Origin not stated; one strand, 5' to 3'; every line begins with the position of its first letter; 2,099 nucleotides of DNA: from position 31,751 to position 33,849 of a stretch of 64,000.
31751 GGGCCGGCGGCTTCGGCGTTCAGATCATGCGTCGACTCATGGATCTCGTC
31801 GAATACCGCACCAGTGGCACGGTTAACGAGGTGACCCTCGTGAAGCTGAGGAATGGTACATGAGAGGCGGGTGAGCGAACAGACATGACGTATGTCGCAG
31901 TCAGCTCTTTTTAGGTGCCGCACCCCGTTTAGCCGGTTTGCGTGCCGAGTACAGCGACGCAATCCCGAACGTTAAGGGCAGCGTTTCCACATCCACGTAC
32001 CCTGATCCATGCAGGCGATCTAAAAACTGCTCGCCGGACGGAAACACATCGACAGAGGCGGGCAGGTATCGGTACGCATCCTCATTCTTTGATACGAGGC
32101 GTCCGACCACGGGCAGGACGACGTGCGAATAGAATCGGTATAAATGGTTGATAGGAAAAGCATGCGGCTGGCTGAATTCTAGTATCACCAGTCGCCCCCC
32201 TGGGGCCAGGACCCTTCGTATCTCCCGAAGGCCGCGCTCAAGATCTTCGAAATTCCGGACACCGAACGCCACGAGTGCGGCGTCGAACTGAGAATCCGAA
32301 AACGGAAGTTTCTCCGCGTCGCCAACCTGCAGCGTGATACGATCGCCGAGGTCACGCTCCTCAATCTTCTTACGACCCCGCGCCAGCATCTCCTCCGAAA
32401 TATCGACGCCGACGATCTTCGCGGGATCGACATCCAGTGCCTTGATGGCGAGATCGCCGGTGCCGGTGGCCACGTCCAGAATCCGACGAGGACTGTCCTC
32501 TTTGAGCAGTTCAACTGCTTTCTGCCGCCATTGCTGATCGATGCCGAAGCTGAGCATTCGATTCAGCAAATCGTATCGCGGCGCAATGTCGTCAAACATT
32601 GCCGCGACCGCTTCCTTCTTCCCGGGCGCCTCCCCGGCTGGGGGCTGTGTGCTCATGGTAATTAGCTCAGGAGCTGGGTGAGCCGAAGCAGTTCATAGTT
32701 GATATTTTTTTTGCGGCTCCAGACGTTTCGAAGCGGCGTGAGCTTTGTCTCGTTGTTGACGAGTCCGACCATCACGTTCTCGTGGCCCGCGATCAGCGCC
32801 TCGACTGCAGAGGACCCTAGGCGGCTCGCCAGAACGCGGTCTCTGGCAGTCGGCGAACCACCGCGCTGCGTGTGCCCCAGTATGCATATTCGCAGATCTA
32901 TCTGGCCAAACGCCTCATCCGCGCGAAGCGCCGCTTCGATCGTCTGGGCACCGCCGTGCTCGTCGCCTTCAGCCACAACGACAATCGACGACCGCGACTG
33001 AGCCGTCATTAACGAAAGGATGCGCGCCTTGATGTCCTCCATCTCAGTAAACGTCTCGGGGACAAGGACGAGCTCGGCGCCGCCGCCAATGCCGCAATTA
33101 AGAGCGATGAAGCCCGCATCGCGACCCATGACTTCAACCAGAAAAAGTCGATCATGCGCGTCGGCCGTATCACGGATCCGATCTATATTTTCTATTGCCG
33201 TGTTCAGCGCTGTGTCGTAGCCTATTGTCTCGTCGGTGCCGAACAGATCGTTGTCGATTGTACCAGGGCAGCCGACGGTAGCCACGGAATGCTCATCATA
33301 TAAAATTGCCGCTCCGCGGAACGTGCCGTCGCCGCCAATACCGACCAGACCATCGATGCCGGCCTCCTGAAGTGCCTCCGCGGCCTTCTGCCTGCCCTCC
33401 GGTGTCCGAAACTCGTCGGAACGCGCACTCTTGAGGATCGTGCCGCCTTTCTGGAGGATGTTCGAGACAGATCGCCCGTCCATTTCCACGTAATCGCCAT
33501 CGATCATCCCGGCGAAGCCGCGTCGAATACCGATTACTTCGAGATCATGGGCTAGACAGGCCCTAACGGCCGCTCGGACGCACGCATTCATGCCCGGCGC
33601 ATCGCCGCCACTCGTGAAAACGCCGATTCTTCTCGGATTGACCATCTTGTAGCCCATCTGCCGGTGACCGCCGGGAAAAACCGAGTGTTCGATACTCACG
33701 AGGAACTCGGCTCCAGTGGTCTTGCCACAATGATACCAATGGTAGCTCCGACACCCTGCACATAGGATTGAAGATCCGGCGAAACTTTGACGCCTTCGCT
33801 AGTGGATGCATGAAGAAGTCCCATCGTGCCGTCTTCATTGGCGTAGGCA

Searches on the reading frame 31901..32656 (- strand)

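Call 47: search_protein_families(library=pfam, proteins=[window:31901-32656:-], max_evalue=0.001)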
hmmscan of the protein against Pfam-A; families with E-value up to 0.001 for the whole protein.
window:31901-32656:- (251 aa): 12 families
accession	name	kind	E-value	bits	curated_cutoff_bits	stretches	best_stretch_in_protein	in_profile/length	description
PF01209.24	Ubie_methyltran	-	1.3e-61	208.4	20.1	1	13-239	5-232/233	ubiE/COQ5 methyltransferase family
PF13649.12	Methyltransf_25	-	1.3e-23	84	27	1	59-154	1-97/97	Methyltransferase domain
PF08241.18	Methyltransf_11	-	6.4e-23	81.7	21.2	1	60-158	1-95/95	Methyltransferase domain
PF13847.12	Methyltransf_31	-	4.6e-20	72.2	27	1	57-167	5-118/145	Methyltransferase domain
PF08242.18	Methyltransf_12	-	1.6e-15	58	30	1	60-156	1-98/98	Methyltransferase domain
PF13489.12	Methyltransf_23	-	1.5e-10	41.5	27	1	42-165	8-123/164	Methyltransferase domain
PF02353.26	CMAS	-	4.3e-07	30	27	1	46-165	53-171/273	Mycolic acid cyclopropane synthetase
PF12147.14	Methyltransf_20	-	2.7e-06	27.2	21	1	38-117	116-201/309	Putative methyltransferase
PF01135.25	PCMT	-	9.1e-06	26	20.3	1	46-158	64-171/210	Protein-L-isoaspartate(D-aspartate) O-methyltransferase (PCMT)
PF01170.24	UPF0020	-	8.9e-05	22.7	22.3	1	75-125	73-123/197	RMKL-like, methyltransferase domain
PF06325.19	PrmA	-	0.00011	22.3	22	1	56-111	162-217/296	Ribosomal protein L11 methyltransferase (PrmA)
PF05175.20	MTS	-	0.00047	20.3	23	1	48-158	24-138/170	Methyltransferase small domain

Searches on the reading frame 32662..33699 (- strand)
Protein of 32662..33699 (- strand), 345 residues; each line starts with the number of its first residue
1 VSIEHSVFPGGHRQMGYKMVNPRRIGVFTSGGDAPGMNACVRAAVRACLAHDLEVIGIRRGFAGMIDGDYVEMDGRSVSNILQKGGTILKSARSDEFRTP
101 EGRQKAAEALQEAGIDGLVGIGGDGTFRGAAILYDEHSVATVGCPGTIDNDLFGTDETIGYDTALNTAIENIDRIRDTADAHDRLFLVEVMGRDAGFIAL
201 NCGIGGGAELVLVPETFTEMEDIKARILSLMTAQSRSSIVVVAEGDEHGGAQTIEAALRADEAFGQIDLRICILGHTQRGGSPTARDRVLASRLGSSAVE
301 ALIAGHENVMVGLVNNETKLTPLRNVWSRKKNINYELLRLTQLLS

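Call 47: search_protein_families(library=pfam, proteins=[window:32662-33699:-], max_evalue=0.001)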
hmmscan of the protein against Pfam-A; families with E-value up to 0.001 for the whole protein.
window:32662-33699:- (345 aa): 2 families
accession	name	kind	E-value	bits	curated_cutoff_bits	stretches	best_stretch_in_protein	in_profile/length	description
PF00365.25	PFK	-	2.2e-102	342.6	30.9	1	24-302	1-277/277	Phosphofructokinase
PF01513.26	NAD_kinase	-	0.00097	19.9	25.5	0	104-139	62-97/130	ATP-NAD kinase N-terminal domain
